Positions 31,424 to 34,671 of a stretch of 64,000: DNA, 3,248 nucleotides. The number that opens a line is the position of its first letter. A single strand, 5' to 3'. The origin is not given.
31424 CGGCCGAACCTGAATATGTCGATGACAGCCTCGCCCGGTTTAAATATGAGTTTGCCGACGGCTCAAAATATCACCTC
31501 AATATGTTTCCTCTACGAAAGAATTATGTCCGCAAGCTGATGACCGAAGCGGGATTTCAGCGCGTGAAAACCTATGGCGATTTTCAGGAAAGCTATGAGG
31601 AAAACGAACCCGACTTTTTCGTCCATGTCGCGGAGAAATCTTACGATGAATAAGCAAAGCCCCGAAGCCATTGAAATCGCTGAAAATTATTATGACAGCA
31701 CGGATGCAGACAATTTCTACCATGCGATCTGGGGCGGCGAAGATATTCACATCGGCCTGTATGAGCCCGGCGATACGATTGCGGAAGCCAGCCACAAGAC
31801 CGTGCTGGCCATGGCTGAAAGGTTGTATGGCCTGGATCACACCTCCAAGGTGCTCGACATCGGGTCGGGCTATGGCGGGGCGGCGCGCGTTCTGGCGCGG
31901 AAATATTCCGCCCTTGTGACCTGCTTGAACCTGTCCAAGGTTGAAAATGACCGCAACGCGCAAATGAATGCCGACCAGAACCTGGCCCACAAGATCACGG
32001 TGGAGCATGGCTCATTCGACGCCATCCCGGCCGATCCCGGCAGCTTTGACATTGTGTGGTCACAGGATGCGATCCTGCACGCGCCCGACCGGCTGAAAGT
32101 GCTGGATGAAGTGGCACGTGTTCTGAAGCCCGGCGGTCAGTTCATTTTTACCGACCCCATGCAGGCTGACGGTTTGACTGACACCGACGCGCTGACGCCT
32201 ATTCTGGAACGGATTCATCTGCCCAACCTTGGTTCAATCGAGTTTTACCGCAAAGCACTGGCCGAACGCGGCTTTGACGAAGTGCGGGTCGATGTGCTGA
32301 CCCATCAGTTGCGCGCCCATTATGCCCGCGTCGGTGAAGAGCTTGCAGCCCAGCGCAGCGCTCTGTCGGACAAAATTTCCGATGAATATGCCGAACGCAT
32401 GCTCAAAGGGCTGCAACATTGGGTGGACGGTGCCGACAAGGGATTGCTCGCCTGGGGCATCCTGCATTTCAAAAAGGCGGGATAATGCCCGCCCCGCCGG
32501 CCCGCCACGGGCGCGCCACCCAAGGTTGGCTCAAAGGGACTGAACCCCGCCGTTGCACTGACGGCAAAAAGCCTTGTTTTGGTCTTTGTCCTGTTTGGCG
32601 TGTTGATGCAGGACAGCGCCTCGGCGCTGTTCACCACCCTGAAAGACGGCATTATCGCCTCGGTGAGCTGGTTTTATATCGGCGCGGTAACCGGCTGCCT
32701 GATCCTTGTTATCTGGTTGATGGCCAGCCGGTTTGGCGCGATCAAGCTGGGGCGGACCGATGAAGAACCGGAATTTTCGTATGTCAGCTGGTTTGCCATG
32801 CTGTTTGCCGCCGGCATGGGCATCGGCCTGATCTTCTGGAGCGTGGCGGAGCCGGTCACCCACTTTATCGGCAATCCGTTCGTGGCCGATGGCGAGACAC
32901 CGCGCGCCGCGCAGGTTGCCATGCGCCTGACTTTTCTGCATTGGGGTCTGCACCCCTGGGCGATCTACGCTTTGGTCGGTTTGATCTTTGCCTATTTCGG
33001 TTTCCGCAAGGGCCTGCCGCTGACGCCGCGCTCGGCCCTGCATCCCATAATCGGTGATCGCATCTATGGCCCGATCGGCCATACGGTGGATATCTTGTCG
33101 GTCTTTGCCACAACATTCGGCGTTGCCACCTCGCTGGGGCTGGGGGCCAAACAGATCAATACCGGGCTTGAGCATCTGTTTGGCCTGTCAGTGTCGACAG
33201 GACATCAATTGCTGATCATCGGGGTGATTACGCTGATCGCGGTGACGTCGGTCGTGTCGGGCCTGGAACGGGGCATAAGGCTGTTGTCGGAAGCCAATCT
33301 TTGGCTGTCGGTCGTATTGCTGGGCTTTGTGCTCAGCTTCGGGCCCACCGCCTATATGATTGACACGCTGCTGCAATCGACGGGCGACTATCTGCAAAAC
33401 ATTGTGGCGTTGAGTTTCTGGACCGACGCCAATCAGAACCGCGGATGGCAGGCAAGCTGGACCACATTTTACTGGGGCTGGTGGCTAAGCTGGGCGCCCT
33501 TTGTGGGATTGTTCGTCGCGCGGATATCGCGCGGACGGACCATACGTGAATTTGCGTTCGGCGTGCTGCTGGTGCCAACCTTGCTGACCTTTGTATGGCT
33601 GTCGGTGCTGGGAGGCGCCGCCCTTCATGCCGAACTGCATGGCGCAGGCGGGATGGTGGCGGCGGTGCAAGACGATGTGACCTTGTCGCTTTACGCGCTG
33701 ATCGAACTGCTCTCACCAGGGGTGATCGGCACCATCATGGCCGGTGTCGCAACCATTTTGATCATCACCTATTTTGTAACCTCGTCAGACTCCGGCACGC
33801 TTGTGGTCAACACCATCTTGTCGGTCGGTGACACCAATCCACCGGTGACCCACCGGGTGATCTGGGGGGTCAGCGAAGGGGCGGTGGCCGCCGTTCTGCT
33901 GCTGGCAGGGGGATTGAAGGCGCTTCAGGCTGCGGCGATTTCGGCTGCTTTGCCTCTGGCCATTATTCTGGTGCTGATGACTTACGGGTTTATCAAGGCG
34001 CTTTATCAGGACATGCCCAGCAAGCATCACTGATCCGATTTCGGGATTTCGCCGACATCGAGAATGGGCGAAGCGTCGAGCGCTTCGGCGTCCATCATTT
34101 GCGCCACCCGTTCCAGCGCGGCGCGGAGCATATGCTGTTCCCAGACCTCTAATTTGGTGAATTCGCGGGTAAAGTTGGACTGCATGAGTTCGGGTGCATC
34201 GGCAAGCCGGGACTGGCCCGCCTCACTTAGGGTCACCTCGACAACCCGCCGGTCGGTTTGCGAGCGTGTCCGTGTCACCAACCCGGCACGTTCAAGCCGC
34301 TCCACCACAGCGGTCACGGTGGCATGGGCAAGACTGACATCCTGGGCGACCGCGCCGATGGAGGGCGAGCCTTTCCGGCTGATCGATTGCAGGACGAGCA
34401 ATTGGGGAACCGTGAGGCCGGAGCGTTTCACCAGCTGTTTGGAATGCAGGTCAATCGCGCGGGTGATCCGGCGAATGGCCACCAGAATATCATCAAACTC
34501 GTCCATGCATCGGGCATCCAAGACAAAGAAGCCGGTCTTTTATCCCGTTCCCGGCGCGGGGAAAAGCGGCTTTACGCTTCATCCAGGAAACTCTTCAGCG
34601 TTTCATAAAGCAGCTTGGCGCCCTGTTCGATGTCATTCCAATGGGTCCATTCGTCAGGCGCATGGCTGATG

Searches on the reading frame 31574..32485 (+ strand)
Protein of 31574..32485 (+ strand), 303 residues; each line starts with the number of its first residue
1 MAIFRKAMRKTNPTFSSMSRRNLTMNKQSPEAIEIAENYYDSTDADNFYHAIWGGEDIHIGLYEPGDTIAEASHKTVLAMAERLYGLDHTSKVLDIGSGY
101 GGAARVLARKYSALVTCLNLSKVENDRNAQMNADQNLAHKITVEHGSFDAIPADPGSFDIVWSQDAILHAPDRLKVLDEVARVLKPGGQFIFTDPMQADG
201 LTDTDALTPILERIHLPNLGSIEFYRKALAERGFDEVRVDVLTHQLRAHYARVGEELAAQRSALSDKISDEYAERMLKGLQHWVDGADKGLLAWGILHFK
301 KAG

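Call 67: search_protein_families(library=ncbifam, proteins=[window:31574-32485:+], max_evalue=0.001)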
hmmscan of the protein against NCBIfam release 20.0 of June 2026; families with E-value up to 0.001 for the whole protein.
window:31574-32485:+ (303 aa): 33 families (the best 25 are shown)
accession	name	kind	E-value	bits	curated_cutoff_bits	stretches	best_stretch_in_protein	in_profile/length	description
NF041675.1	sarc_dimgly_tmase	equivalog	8.3e-101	337.6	550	1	27-301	3-277/278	sarcosine/dimethylglycine N-methyltransferase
NF045667.1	MTase_DVU1556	equivalog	2.1e-16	60.1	155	1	83-252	16-178/213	DVU_1556 family methyltransferase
NF040703.1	cyclopro_CfaB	exception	2.9e-13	49.4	650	1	39-286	110-357/393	C17 cyclopropane fatty acid synthase CfaB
NF040539.1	AST_met_ArsM_2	exception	1.4e-12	48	240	1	89-252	56-223/262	putative arsinothricin biosynthesis methyltransferase ArsM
NF008823.0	PRK11873.1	subfamily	2.3e-12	47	263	1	87-242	75-231/272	arsenite methyltransferase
NF007610.0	PRK10258.1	equivalog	7.6e-12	45.1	342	1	86-215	39-161/251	malonyl-ACP O-methyltransferase BioC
NF041537.1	ArsM_AhpD_UU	exception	8.9e-12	44.4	510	1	89-203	76-191/345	arsenite methyltransferase/AhpD domain selenoprotein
TIGR02072.1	BioC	equivalog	2e-11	44.2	184.95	1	82-244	25-181/244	malonyl-ACP O-methyltransferase BioC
NF045823.1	PthPhpthDimycoMt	equivalog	5e-11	42.3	300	1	91-205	68-179/256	phthiotriol/phenolphthiotriol dimycocerosates methyltransferase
NF041536.1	ArsM_DUF2284_UU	exception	9e-11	40.8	575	1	88-202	75-190/459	arsenite methyltransferase/DUF2284 domain selenoprotein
NF008686.0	PRK11705.1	equivalog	1.2e-10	41.1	400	1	14-141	94-217/383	cyclopropane fatty acyl phospholipid synthase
NF045825.1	FAmtase_mtf2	equivalog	2.6e-10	40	400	1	91-204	60-170/248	fatty-acid O-methyltransferase Mtf2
TIGR01983.1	UbiG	equivalog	3.8e-09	36.2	102.95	1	90-193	50-152/228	bifunctional 2-polyprenyl-6-hydroxyphenol methylase/3-demethylubiquinol 3-O-methyltransferase UbiG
NF043040.1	corrin_prot_MT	hypoth_equivalog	4.6e-09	36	180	1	89-200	41-155/216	corrinoid protein-associated methyltransferase CpaM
TIGR01934.1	MenG_MenH_UbiE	subfamily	1e-08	34.8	158.35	1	87-220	37-168/223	ubiquinone/menaquinone biosynthesis methyltransferase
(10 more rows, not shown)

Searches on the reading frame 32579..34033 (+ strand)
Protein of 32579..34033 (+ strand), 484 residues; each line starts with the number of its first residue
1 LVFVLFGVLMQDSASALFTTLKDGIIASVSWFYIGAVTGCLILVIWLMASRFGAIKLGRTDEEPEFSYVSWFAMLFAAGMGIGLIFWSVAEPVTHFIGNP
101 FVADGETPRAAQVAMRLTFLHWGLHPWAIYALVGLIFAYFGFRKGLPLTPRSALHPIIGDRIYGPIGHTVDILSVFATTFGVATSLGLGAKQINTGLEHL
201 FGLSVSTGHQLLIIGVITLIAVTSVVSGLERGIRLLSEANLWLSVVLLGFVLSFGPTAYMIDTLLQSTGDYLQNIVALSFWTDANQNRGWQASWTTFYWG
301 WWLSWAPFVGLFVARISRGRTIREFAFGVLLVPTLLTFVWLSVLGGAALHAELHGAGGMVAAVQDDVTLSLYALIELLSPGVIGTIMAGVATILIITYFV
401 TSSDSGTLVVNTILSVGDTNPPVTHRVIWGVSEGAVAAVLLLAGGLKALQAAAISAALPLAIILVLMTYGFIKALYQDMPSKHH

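Call 70: search_protein_families(library=pfam, proteins=[window:32579-34033:+], max_evalue=1e-8)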
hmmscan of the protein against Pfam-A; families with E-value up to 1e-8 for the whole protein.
window:32579-34033:+ (484 aa): 1 family
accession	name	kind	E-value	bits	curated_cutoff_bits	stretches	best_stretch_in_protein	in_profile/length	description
PF02028.23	BCCT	-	2e-190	633.8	27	1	2-477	11-484/485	BCCT, betaine/carnitine/choline family transporter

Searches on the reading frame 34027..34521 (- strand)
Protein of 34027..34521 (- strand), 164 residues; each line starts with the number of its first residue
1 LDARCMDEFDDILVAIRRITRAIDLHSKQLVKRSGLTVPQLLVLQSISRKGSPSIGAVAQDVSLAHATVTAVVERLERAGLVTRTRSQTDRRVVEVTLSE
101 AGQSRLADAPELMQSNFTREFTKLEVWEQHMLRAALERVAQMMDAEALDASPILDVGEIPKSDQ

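Call 27: search_protein_families(library=pfam, proteins=[window:34027-34521:-], max_evalue=0.001)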
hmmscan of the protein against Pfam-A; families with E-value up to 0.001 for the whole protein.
window:34027-34521:- (164 aa): 6 families
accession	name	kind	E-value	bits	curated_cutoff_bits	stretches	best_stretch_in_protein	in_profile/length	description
PF01047.28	MarR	-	3.5e-14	52.9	24.6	1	36-94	1-59/59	MarR family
PF12802.13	MarR_2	-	6.8e-11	42.6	27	1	34-92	1-60/61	MarR family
PF22381.2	Staph_reg_Sar_Rot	-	1.3e-10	41.7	27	1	28-106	4-82/85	Transcriptional regulator SarA/Rot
PF13463.12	HTH_27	-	1.3e-06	29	22.2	1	36-102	1-68/68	Winged helix DNA-binding domain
PF13412.12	HTH_24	-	7.9e-05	22.6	21.9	1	41-83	6-48/48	Winged helix-turn-helix DNA-binding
PF25212.1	HVO_A0114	-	0.00017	21.8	27.6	1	36-93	20-77/84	HVO_A0114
